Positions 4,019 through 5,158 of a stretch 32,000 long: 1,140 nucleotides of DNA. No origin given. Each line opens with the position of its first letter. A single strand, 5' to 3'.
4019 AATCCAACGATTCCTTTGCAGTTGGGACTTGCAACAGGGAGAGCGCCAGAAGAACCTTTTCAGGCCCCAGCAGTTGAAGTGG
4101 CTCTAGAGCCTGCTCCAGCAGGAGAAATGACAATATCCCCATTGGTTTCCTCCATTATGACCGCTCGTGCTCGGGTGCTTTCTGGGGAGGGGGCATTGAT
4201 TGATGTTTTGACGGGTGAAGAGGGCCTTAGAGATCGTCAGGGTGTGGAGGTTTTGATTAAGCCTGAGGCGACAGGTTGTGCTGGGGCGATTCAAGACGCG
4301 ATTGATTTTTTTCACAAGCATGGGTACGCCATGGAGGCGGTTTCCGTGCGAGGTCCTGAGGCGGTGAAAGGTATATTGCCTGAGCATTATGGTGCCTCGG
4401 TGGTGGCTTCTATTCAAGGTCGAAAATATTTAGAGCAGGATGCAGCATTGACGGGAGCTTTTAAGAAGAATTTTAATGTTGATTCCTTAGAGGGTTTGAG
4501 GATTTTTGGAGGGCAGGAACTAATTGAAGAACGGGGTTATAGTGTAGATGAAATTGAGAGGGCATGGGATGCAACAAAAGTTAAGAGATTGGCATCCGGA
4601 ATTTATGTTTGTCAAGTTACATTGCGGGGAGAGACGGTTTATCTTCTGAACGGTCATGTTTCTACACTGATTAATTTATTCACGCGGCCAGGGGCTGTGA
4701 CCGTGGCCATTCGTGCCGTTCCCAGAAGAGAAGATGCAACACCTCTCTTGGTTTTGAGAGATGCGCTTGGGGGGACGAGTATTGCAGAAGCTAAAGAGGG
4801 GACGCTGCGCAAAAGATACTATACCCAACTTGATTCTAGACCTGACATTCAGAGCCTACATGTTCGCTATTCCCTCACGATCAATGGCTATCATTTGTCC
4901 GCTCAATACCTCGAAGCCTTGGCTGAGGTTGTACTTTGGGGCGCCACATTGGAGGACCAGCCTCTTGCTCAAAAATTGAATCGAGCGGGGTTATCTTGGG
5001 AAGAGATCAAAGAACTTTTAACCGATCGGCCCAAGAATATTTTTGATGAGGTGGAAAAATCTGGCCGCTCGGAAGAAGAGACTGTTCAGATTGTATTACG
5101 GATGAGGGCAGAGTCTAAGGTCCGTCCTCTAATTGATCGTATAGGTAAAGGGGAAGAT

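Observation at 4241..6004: Catalytically intact-looking NDK and Maf domains lie between a signal peptide and the first membrane helices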

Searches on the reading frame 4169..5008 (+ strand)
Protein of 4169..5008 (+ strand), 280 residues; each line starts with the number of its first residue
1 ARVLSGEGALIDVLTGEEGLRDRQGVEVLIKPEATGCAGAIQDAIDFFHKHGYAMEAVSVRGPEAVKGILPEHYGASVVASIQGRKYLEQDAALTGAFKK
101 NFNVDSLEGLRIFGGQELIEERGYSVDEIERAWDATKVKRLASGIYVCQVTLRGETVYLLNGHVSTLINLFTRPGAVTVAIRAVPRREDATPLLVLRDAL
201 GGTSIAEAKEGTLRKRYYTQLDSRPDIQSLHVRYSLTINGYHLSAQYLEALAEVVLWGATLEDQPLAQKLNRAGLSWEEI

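Call 12: search_solved_structures(query=window:4169-5008:+, max_evalue=10, show_alignments=3)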
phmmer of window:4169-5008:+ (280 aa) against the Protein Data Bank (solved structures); distinct sequences matched with E-value up to 10: 10.
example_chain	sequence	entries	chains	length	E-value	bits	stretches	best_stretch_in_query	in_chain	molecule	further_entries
8q7r_U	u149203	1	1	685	1.9e-05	27.4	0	111-160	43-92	Ubiquitin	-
8pql_U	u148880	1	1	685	4.8e-05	26.1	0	111-160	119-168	Ubiquitin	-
8pql_E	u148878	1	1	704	5.1e-05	26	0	111-160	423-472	Polyubiquitin-C,Nucleotide exchange factor SIL1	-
5b83_A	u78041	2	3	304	0.046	16.3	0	111-160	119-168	tetra ubiquitin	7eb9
7yui_A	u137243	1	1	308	0.048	16.2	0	111-160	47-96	Polyubiquitin-C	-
1nhk_R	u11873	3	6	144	0.05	16.2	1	190-224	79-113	NUCLEOSIDE DIPHOSPHATE KINASE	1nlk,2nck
5bxi_A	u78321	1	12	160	0.43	13.1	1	24-75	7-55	Nucleoside diphosphate kinase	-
4o0n_A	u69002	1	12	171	0.49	12.9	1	24-75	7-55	Nucleoside diphosphate kinase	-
5h07_A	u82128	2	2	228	0.94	12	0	111-160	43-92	Polyubiquitin-C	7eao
3ejb_B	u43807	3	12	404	1.4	11.5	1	123-179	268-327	Biotin biosynthesis cytochrome P450-like enzyme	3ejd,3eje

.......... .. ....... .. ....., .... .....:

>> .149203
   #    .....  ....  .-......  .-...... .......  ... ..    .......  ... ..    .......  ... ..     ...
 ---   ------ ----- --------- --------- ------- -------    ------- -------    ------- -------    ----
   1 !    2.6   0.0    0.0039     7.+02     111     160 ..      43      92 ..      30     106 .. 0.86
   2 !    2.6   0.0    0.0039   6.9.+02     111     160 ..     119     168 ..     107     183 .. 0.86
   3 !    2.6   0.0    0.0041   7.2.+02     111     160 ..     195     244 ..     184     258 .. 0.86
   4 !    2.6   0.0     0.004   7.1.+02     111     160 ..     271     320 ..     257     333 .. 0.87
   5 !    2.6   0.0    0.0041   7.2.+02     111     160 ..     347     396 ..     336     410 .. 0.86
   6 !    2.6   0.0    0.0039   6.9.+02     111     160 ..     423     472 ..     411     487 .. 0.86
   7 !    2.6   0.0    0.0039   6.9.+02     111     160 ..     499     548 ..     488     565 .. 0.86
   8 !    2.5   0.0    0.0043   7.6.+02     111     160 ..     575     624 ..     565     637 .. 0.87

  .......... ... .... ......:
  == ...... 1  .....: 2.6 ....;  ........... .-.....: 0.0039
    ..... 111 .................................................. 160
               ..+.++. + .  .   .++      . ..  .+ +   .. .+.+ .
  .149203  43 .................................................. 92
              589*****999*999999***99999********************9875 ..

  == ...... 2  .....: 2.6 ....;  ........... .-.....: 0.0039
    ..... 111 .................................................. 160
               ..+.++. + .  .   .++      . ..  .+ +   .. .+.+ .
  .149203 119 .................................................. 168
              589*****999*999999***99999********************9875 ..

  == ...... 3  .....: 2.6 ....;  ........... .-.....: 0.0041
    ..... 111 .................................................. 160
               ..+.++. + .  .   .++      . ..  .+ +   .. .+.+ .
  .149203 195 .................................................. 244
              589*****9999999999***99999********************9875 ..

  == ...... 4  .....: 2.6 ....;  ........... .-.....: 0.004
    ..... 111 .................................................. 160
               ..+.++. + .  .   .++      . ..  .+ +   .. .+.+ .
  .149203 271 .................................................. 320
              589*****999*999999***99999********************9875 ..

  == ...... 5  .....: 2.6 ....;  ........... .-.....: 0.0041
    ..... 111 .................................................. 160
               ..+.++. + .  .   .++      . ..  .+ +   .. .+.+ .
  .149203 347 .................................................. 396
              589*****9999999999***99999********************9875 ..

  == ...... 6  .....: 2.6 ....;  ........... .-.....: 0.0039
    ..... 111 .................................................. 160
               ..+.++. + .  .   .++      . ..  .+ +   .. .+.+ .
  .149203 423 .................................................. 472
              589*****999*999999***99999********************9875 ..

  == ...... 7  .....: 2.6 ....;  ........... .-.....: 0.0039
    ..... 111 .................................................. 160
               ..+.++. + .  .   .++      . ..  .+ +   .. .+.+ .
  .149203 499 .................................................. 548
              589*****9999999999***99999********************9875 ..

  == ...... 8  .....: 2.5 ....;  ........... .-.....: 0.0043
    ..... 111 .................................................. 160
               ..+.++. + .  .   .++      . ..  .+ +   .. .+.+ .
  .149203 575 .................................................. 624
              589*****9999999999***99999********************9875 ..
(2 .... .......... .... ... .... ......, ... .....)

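Call 13: search_protein_families(library=pfam, proteins=[window:4169-5008:+], max_evalue=10)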
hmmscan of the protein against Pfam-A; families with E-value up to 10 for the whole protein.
window:4169-5008:+ (280 aa): 1 family
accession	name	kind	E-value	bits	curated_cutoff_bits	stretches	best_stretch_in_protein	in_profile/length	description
PF00334.24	NDK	-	0.11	12.9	27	1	195-222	82-109/135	Nucleoside diphosphate kinase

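Call 22: search_protein_representatives(protein=window:4169-5008:+)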
Query: 280 residues. Proteins with E-value up to 0.001 (for the whole library): 172; up to 1e-10: 24; up to 1e-30: 6. The best 150 are listed.
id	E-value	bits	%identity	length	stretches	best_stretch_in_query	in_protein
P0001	2.6e-178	607.3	100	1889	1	1-280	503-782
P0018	1.1e-49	185.6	42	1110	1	22-279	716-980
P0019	9.0e-42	159.7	28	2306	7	23-268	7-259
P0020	6.5e-40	153.6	30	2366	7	28-268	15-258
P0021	1.6e-35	139.2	39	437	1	22-280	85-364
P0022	5.6e-35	137.4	35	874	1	16-279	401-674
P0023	4.3e-22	95.1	28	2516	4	28-278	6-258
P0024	1.0e-19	87.4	33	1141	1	21-279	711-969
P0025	4.4e-18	82.0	27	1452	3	117-276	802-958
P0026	4.4e-16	75.4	27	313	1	26-269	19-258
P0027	1.4e-14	70.5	25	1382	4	36-257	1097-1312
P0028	1.6e-14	70.3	32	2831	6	133-276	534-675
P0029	2.1e-14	69.9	30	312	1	46-267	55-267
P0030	7.2e-14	68.2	33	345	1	29-257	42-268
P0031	2.5e-13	66.4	27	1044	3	95-276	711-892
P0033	1.0e-12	64.4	31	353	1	30-257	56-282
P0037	2.3e-11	60.0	31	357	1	27-266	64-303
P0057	1.3e-08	50.9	28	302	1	28-276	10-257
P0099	1.1e-06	44.6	31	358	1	28-278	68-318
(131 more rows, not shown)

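Call 24: search_protein_families(library=pfam, alignment_id=A1, max_evalue=0.1)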
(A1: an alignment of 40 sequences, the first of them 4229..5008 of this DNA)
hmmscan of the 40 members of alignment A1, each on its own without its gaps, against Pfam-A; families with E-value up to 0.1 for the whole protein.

A. member 1, window:4229-5008:+ (260 aa): 1 family
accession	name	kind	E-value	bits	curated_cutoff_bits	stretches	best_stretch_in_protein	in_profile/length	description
PF00334.24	NDK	-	0.084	13.2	27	0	175-202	82-109/135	Nucleoside diphosphate kinase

B. families by the number of members that match (of 40 scanned): 11 families
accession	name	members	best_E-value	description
PF00334.24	NDK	34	5e-09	Nucleoside diphosphate kinase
PF08803.17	ydhR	1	0.0061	Putative mono-oxygenase ydhR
PF07907.16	YibE_F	1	0.011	YibE/F-like protein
PF05165.17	GCH_III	1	0.016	GTP cyclohydrolase III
PF13401.12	AAA_22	1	0.017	AAA domain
PF16223.10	DUF4882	1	0.02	Domain of unknown function (DUF4882)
PF12046.13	CCB1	1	0.025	Cofactor assembly of complex C subunit B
PF02801.28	Ketoacyl-synt_C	1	0.038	Beta-ketoacyl synthase, C-terminal domain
PF21717.2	DTX3L_a-b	1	0.064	DTX3L, alpha/beta domain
PF10006.14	DUF2249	1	0.078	Uncharacterized conserved protein (DUF2249)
PF05704.18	Caps_synth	1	0.08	Capsular polysaccharide synthesis protein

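Call 25: search_solved_structures(query=A1, max_evalue=1, show_alignments=2)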
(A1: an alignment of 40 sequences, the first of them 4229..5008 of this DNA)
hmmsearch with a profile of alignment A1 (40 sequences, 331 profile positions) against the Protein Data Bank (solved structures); distinct sequences matched with E-value up to 1: 108 (the best 60 are shown).
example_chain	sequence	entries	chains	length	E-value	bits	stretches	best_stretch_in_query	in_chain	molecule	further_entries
1xqi_A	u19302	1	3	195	2.7e-10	42.9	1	186-267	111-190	Nucleoside diphosphate kinase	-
4di6_A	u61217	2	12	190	7.9e-10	41.3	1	191-269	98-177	Nucleoside diphosphate kinase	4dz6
3vvt_A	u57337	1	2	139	1.1e-08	37.6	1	192-267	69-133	Nucleoside diphosphate kinase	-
2cwk_A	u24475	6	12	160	1.4e-08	37.2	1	191-267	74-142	nucleoside-diphosphate kinase | Nucleoside diphosphate kinase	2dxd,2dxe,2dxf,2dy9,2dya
3vgs_A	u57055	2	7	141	5.7e-08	35.2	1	193-267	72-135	Nucleoside diphosphate kinase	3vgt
3vgu_A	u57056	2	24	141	8.2e-08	34.7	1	193-267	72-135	Nucleoside diphosphate kinase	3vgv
6aes_A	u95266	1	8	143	4.1e-07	32.4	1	193-267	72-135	Nucleoside diphosphate kinase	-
9sfo_A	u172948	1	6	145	4.9e-07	32.1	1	198-267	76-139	Nucleoside diphosphate kinase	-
9rvw_A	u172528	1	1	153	5.7e-07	31.9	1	198-265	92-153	Nucleoside diphosphate kinase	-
6ay1_A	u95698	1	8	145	7.9e-07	31.5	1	193-246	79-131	Nucleoside diphosphate kinase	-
3vvu_A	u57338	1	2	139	1.1e-06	31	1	193-266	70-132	Nucleoside diphosphate kinase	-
4dut_A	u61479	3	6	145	4.3e-06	29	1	205-267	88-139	Nucleoside diphosphate kinase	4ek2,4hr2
3q83_A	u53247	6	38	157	4.5e-06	29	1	191-268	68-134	Nucleoside diphosphate kinase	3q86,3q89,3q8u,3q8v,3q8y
5x00_A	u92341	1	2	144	5.9e-06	28.6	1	193-267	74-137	Nucleoside diphosphate kinase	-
1ehw_A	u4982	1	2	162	9.5e-06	27.9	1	178-267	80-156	NUCLEOSIDE DIPHOSPHATE KINASE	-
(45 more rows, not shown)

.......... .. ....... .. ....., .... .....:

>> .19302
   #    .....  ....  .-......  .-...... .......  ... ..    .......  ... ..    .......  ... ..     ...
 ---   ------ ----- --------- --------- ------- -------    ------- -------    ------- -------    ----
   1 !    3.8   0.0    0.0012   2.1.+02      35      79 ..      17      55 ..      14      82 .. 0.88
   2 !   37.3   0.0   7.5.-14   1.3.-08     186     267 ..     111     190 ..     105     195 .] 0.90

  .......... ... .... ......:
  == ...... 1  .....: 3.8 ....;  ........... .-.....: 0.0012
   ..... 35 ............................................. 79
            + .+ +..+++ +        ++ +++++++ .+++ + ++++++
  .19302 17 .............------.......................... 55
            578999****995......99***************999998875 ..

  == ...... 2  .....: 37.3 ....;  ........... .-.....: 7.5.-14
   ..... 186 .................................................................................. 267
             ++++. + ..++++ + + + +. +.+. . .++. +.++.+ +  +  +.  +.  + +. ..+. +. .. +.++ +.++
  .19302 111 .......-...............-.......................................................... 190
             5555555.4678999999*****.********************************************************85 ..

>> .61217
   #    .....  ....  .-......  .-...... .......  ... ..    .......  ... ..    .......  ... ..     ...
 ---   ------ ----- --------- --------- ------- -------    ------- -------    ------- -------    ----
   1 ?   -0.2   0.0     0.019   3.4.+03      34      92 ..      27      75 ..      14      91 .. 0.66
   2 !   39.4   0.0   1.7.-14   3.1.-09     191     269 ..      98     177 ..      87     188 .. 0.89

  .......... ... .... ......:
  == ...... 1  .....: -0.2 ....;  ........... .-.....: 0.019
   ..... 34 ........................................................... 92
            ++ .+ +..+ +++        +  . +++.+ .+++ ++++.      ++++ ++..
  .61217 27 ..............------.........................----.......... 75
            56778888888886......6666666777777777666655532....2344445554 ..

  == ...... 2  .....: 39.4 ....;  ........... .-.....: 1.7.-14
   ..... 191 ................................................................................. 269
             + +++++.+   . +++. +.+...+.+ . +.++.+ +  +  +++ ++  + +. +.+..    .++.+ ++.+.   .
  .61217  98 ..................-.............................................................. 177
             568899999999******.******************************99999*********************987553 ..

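Call 26: list_cluster_members(proteins=[P0018, P0019, P0021, P0022, P0026, P0030, P0033, P0037, P0057, P0099])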
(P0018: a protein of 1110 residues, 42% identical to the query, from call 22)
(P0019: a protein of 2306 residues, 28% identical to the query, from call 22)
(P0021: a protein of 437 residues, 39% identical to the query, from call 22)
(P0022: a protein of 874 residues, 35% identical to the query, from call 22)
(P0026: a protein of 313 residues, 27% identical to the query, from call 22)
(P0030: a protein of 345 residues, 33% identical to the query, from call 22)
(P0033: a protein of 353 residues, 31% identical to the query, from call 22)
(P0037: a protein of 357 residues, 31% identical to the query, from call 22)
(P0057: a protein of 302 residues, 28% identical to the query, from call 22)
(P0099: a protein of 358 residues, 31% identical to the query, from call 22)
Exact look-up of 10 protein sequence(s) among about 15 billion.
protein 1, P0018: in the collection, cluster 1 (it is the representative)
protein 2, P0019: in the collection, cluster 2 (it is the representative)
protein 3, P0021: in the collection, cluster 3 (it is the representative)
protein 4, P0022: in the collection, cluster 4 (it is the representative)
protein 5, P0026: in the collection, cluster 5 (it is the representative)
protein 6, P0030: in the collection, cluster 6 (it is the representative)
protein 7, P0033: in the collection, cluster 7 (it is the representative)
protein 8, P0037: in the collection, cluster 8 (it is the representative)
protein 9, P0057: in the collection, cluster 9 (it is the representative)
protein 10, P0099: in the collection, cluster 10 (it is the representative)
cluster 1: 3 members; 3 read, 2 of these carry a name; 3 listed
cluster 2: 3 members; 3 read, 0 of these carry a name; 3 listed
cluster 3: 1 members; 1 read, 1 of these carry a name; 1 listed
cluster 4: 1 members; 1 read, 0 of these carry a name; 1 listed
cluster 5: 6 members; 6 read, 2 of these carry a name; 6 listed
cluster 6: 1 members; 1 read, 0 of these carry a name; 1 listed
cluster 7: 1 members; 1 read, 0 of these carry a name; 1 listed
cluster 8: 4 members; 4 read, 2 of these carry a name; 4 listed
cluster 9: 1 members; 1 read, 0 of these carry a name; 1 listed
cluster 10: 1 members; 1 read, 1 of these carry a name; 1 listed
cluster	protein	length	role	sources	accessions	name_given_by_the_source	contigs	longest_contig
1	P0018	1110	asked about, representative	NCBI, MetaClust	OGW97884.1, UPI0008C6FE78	MAG: hypothetical protein A2Z81_04160, partial [Omnitrophica WOR_2 bacterium GWA2_45_18] | status=active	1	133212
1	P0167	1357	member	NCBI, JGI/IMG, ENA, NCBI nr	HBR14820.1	MAG TPA: hypothetical protein DD723_04660 [Candidatus Omnitrophica bacterium] | hypothetical protein [Candidatus Omnitrophota bacterium]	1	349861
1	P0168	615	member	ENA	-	-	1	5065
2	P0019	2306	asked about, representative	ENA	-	-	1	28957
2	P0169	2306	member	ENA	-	-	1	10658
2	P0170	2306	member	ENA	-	-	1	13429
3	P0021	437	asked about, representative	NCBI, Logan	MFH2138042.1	MAG: hypothetical protein ABII88_05990 [Candidatus Omnitrophota bacterium]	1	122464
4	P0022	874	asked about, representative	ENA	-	-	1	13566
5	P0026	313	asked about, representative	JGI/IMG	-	hypothetical protein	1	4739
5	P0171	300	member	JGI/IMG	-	hypothetical protein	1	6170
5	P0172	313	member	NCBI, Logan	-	-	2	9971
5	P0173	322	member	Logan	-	-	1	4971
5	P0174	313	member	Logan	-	-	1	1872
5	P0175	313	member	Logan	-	-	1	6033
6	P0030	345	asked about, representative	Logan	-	-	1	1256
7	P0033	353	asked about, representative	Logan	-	-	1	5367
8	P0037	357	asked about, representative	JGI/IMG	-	-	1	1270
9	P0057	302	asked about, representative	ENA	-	-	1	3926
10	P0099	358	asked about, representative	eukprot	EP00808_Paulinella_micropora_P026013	g69021.t1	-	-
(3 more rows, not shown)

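Call 31: predict_structure(alignment_id=A1)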
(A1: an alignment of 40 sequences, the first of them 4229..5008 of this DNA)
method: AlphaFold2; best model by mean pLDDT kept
length: 260 residues; sequences in the alignment: 40
mean_pLDDT: 92.5   pTM: 0.86
mean pLDDT of the five models: 92.5, 92.0, 91.9, 90.3, 90.1
residues with pLDDT >= 90: 217; 70-90: 32; 50-70: 10; < 50: 1
segments of 3 or more residues with pLDDT < 50: none
pLDDT, mean of each block of 10 residues (from residue 1): 81 89 96 95 96 95 98 98 98 98 96 95 97 98 95 96 92 93 89 91 68 80 91 92 93 96
secondary structure, 60 per line:
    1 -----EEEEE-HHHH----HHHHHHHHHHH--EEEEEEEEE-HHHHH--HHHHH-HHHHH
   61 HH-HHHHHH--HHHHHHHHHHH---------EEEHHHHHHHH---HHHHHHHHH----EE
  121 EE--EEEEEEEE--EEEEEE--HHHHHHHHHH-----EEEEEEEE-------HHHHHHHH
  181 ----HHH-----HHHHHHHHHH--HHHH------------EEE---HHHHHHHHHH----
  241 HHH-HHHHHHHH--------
elements in order: E6-10 H12-15 H20-30 E33-41 H43-47 H50-54 H56-62 H64-69 H72-82 E92-94 H95-102 H106-114 E119-122 E125-132 E135-140 H143-152 E158-165 H173-180 H193-202 H205-208 E221-223 H227-236 H245-252
